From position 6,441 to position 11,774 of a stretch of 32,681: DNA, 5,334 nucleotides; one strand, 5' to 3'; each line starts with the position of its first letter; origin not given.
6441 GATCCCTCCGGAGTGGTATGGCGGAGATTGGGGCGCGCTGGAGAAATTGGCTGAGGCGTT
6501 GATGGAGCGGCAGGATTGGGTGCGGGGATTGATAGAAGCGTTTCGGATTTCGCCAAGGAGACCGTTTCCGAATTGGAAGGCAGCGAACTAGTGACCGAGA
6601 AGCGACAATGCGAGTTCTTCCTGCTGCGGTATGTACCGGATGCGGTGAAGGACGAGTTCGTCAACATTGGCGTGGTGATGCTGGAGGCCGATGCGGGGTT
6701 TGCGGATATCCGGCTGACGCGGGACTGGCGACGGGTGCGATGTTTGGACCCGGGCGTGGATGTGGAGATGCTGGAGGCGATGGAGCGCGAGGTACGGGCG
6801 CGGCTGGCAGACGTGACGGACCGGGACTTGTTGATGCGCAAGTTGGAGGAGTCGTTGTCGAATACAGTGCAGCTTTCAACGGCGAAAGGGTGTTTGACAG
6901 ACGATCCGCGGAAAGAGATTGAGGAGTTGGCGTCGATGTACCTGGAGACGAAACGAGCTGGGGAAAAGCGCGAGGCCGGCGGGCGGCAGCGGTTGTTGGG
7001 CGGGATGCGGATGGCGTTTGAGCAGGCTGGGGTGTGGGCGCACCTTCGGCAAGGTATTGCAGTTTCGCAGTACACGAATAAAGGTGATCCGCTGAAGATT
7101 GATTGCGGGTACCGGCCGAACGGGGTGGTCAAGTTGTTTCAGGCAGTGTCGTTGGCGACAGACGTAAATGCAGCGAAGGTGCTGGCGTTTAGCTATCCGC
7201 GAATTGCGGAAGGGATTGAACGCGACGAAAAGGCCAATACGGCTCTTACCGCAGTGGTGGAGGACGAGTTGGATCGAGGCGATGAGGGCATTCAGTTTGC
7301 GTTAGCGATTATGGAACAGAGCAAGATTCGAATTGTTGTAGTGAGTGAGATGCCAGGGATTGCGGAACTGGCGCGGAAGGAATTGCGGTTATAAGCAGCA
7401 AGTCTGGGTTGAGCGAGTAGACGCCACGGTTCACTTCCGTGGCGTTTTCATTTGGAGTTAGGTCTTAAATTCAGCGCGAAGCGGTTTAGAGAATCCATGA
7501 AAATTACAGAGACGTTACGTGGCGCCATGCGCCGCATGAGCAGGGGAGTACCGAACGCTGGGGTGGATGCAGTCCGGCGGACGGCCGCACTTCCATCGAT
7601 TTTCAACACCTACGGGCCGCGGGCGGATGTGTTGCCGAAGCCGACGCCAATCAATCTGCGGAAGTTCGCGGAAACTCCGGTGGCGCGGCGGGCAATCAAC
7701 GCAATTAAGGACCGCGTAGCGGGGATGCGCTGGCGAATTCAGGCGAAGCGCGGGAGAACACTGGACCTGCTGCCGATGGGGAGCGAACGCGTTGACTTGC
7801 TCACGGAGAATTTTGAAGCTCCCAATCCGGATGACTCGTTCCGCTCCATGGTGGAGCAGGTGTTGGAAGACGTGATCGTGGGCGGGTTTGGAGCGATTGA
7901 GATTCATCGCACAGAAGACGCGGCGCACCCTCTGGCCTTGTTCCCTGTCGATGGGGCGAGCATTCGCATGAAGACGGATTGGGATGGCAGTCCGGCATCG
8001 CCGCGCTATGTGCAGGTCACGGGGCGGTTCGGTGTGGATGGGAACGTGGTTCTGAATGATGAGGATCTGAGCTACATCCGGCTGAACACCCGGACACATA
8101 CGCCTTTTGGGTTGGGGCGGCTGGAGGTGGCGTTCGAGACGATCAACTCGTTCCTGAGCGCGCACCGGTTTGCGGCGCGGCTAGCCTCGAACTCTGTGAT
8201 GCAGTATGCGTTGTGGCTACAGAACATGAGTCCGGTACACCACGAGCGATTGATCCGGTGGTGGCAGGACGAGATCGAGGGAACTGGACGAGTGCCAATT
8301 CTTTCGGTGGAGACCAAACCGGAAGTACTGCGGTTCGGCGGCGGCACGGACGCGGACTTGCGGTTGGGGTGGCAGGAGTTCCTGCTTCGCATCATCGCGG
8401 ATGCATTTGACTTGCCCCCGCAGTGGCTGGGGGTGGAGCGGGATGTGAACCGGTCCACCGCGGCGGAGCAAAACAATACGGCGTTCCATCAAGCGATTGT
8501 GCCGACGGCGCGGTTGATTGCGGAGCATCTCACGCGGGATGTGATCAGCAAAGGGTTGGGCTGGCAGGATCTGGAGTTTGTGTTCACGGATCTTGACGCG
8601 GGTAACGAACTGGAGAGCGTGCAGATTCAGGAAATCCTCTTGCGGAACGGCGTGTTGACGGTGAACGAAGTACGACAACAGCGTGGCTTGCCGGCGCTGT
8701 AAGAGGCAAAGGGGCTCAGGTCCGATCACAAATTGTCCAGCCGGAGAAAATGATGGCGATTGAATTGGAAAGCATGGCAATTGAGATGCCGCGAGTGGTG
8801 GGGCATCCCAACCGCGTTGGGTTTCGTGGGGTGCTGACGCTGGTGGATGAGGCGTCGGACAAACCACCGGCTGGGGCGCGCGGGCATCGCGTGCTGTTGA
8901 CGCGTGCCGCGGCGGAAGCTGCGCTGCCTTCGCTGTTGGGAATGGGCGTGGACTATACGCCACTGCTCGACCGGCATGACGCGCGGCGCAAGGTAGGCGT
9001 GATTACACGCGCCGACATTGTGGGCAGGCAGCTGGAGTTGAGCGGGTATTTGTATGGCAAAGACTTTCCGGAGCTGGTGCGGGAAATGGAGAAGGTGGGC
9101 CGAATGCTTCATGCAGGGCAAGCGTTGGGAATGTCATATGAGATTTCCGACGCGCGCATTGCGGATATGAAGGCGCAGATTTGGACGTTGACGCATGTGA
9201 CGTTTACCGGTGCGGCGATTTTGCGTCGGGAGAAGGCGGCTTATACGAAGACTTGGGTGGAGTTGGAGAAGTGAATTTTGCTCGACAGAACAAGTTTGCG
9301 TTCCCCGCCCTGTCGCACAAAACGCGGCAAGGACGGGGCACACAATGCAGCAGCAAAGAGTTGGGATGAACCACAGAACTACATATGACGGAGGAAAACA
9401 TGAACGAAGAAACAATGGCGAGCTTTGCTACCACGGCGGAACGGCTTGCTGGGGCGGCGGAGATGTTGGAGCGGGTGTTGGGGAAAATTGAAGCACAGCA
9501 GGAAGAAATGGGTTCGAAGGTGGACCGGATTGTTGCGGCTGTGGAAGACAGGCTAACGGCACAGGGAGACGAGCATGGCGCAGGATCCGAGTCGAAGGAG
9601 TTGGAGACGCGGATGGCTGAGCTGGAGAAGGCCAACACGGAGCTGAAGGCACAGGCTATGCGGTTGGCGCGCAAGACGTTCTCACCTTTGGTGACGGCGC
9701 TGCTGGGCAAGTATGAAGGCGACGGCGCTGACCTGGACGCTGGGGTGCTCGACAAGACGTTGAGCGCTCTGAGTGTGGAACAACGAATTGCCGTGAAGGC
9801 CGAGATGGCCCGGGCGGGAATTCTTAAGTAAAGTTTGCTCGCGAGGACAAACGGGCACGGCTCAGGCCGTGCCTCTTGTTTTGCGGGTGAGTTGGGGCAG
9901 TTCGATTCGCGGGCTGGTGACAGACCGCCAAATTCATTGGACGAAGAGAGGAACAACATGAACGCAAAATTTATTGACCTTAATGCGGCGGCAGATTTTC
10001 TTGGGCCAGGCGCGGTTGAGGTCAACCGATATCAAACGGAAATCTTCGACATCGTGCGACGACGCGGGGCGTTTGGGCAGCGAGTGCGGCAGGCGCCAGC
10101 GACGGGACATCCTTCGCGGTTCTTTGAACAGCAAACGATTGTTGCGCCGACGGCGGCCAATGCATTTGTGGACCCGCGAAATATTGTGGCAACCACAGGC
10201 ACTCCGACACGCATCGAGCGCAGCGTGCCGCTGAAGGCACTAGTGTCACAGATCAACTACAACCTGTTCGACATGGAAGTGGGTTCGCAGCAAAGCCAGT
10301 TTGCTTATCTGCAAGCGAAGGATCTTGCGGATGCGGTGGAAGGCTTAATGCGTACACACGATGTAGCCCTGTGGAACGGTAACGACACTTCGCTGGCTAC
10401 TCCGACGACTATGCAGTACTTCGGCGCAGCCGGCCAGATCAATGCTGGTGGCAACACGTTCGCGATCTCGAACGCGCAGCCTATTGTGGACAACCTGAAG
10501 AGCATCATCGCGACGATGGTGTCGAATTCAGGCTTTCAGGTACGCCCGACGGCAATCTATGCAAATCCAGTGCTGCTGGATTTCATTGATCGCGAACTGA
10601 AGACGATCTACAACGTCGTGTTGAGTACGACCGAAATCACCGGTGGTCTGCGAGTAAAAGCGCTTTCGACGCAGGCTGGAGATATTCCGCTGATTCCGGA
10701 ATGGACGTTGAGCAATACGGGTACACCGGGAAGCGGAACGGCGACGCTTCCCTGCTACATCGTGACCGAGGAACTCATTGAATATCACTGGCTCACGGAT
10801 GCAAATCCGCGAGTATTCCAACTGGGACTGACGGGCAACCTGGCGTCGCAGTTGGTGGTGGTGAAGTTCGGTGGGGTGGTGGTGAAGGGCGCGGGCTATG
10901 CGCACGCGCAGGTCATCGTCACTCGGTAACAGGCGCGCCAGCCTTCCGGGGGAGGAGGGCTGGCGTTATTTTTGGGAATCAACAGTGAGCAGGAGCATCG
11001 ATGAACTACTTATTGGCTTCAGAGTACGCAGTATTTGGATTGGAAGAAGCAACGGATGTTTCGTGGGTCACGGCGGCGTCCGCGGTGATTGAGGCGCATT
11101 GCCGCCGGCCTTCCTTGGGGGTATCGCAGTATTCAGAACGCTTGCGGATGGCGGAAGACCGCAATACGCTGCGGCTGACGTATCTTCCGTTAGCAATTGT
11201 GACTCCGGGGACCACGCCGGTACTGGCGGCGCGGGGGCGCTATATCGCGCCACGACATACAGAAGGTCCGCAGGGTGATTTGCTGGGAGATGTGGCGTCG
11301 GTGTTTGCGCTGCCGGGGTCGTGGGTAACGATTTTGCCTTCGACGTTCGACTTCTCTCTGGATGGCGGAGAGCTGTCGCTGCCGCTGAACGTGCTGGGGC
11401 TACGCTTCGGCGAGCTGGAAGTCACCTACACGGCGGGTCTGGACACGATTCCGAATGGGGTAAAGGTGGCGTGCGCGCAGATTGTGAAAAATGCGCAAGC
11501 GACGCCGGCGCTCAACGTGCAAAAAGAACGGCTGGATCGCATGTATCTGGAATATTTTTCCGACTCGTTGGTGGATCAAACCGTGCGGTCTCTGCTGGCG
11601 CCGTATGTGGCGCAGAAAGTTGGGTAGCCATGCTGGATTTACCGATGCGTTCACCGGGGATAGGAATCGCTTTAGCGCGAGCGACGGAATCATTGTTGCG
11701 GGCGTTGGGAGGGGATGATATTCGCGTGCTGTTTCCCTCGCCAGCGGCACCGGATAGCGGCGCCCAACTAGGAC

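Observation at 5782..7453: HipA-like kinase + DUF3037 two-gene cassette inserted between terminase and portal: candidate undescribed conflict system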

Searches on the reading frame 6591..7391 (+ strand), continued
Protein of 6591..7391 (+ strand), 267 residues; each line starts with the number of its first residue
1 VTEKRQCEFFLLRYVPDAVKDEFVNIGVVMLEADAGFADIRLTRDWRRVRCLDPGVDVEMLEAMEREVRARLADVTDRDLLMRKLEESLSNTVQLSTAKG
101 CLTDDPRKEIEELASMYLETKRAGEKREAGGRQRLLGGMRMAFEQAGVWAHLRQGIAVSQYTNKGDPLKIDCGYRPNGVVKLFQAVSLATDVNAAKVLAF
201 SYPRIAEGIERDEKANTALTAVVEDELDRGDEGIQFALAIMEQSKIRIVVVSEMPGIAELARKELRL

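Call 63: fold_search(model_id=the predicted structure, library=pdb)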
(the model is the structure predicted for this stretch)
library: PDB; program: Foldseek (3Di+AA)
matches with E <= 10: 1051; with E <= 0.001: 0
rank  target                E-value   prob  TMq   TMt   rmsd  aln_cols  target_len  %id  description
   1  8z4i_B                3.2e-03  1.00  0.27  0.20   5.4       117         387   12  crystal structure of Cdn1 in complex with cA3 (released 2026-02-04)
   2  2vld_B                4.1e-03  0.60  0.22  0.25  15.4       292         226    8  crystal structure of a repair endonuclease from Pyrococcus abyssi (released 2009-05-19)
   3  9ibq_A                6.6e-03  0.87  0.31  0.29  11.3       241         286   13  Structure of BstEII with DNA substrate (released 2026-03-04)
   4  2vld_A                7.4e-03  0.57  0.23  0.26  15.7       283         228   10  crystal structure of a repair endonuclease from Pyrococcus abyssi (released 2009-05-19)
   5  5gke_A                1.2e-02  0.51  0.25  0.27  14.2       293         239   10  Structure of EndoMS-dsDNA1 complex (released 2016-11-02)
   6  2ph7_A                1.4e-02  0.66  0.27  0.32  14.9       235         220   13  Crystal structure of AF2093 from Archaeoglobus fulgidus (released 2007-05-08)
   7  2inb                  2.1e-02  0.94  0.28  0.48   5.7       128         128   11  Crystal structure of an XisH family protein (ZP_00107633.1) from Nostoc punctiforme PCC 73102 at 1.60 A resolution (released 2006-10-24)
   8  4p0q_B                2.2e-02  0.77  0.21  0.20   8.9       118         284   13  Crystal structure of Human Mus81-Eme1 in complex with 5'-flap DNA (released 2014-05-28)
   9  2p14                  2.3e-02  0.97  0.29  0.39   7.5       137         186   10  Crystal structure of small subunit (R.BspD6I2) of the heterodimeric restriction endonuclease R.BspD6I (released 2008-03-11)
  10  1y88                  2.8e-02  0.95  0.28  0.38   5.6       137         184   12  Crystal Structure of Protein of Unknown Function AF1548 (released 2004-12-21)
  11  2okf_A                2.8e-02  0.94  0.29  0.50   5.6       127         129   11  CRYSTAL STRUCTURE OF A FDXN ELEMENT EXCISION CONTROLLING FACTOR PROTEIN (AVA_3312) FROM ANABAENA VARIABILIS AT 1.60 A  (released 2007-01-30)
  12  8dgf_B                3.2e-02  0.80  0.21  0.05   6.6       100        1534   14  Avs4 bound to phage PhiV-1 portal (released 2022-08-03)
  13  4p0p_B                3.2e-02  0.66  0.20  0.19   9.9       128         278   13  Crystal structure of Human Mus81-Eme1 in complex with 5'-flap DNA, and Mg2+ (released 2014-05-28)
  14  7bdv_A                3.4e-02  0.63  0.32  0.25  23.4       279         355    9  Structure of Can2 from Sulfobacillus thermosulfidooxidans in complex with cyclic tetra-adenylate (cA4) (released 2021-03-03)
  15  3vm8_A                3.8e-02  0.94  0.18  0.25   6.3        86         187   16  Crystal structure of the human APOBEC3C having HIV-1 Vif-binding interface (released 2012-10-03)
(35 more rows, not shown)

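Call 103: search_protein_families(library=pfam, proteins=[L008:10807-11217:+, L001:9597-9908:+], max_evalue=0.01)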
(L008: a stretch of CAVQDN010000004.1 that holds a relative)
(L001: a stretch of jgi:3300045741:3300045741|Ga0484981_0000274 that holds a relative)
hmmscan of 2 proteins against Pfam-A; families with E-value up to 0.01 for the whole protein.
L008:10807-11217:+ (137 aa): 0 families

L001:9597-9908:+ (104 aa): 1 family
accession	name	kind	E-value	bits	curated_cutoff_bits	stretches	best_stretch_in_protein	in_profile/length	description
PF05635.17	23S_rRNA_IVP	-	2.8e-37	127.6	33.8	1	6-97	1-92/106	23S rRNA-intervening sequence protein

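Call 104: fold_search(model_id=the predicted structure, library=viral)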
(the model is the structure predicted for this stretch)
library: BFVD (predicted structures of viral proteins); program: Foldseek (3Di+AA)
matches with E <= 10: 1002; with E <= 0.001: 8
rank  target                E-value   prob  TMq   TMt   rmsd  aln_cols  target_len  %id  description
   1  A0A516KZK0            2.8e-11  1.00  0.40  0.38  12.5       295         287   12  (no name in the UniProt tables at hand)
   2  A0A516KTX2            3.8e-10  1.00  0.37  0.38  12.4       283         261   17  (no name in the UniProt tables at hand)
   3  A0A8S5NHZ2            5.8e-05  1.00  0.41  0.42  11.8       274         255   13  DUF1828 domain-containing protein [Siphoviridae sp. ctRg81]
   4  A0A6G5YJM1            5.4e-04  1.00  0.34  0.45   6.0       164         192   13  (no name in the UniProt tables at hand)
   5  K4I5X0                8.8e-04  1.00  0.32  0.39  11.1       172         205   11  Uncharacterized protein [Salmonella phage STML-198]
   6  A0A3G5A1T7            9.4e-04  1.00  0.33  0.46   4.7       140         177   13  Uncharacterized protein [Gaeavirus sp.]
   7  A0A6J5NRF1            1.0e-03  1.00  0.34  0.64   4.1       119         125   11  Uncharacterized protein [uncultured Caudovirales phage]
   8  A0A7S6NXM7            1.0e-03  1.00  0.26  0.34   4.8        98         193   10  Uncharacterized protein [Bathycoccus sp. RCC716 virus 1]
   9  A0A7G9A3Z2            1.3e-03  0.97  0.34  0.30  14.4       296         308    8  Uncharacterized protein [Bacteriophage sp.]
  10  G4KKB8                1.6e-03  0.75  0.22  0.20  18.6       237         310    8  (no name in the UniProt tables at hand)
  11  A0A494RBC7            2.3e-03  1.00  0.33  0.55  12.2       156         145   12  (no name in the UniProt tables at hand)
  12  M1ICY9                4.3e-03  1.00  0.29  0.21   8.4       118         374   15  (no name in the UniProt tables at hand)
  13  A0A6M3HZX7            4.3e-03  1.00  0.29  0.58   5.3       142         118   16  (no name in the UniProt tables at hand)
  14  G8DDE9                5.4e-03  1.00  0.29  0.39   4.8       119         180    6  (no name in the UniProt tables at hand)
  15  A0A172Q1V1            5.4e-03  0.98  0.30  0.39   6.7       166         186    8  Uncharacterized protein [Escherichia phage MX01]
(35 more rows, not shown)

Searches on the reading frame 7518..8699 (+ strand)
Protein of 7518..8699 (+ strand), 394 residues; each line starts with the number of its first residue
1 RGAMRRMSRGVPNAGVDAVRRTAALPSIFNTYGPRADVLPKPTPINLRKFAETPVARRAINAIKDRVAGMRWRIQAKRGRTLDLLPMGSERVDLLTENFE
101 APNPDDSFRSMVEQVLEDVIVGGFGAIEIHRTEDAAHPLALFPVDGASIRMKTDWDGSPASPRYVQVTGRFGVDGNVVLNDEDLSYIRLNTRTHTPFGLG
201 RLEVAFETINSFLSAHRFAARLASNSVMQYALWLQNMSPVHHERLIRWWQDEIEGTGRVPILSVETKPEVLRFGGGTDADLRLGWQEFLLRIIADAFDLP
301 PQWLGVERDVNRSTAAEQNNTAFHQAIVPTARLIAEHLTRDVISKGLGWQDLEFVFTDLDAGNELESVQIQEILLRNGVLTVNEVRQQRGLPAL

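Call 3: search_protein_families(library=pfam, proteins=[window:7518-8699:+], max_evalue=0.1)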
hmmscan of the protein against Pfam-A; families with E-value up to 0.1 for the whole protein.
window:7518-8699:+ (394 aa): 1 family
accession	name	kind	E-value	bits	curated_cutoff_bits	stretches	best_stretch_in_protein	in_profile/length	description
PF04860.17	Phage_portal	-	2.5e-45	155.5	39.1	1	54-388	1-319/321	Phage portal protein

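Call 6: search_protein_families(library=phrogs, proteins=[window:7518-8699:+], max_evalue=0.1)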
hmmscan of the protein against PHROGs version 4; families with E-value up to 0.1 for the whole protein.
window:7518-8699:+ (394 aa): 5 families
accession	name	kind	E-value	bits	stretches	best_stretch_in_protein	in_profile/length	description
phrog_2662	-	head and packaging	2.7e-38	133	1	16-393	28-407/717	portal protein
phrog_12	-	head and packaging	2.1e-34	120.6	1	46-392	86-416/646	portal protein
phrog_5929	-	head and packaging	2.2e-06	28.1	1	241-393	31-184/228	portal protein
phrog_37955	-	head and packaging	0.005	16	0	258-391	346-477/945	portal protein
phrog_3004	-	head and packaging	0.019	14.3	1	285-340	609-664/931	virion structural protein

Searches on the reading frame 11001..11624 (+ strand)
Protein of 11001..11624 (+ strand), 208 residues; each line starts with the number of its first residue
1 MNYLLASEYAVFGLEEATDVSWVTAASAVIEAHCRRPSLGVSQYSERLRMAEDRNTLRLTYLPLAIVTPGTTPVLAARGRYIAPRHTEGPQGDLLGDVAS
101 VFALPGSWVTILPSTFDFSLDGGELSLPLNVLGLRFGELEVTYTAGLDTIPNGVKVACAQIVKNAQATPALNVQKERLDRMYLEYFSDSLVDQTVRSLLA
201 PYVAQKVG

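Call 29: search_protein_families(library=pfam, proteins=[window:11001-11624:+], max_evalue=0.01)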
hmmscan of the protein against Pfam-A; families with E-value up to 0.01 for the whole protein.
window:11001-11624:+ (208 aa): 0 families

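Call 39: search_protein_families(library=phrogs, proteins=[window:11001-11624:+], max_evalue=0.01)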
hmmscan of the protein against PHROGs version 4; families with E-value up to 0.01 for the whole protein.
window:11001-11624:+ (208 aa): 2 families
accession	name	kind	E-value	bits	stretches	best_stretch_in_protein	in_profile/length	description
phrog_442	-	connector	2.1e-13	51.2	1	97-204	155-262/270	head-tail adaptor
phrog_33440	-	unknown function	0.0069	17.2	0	13-56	7-50/93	-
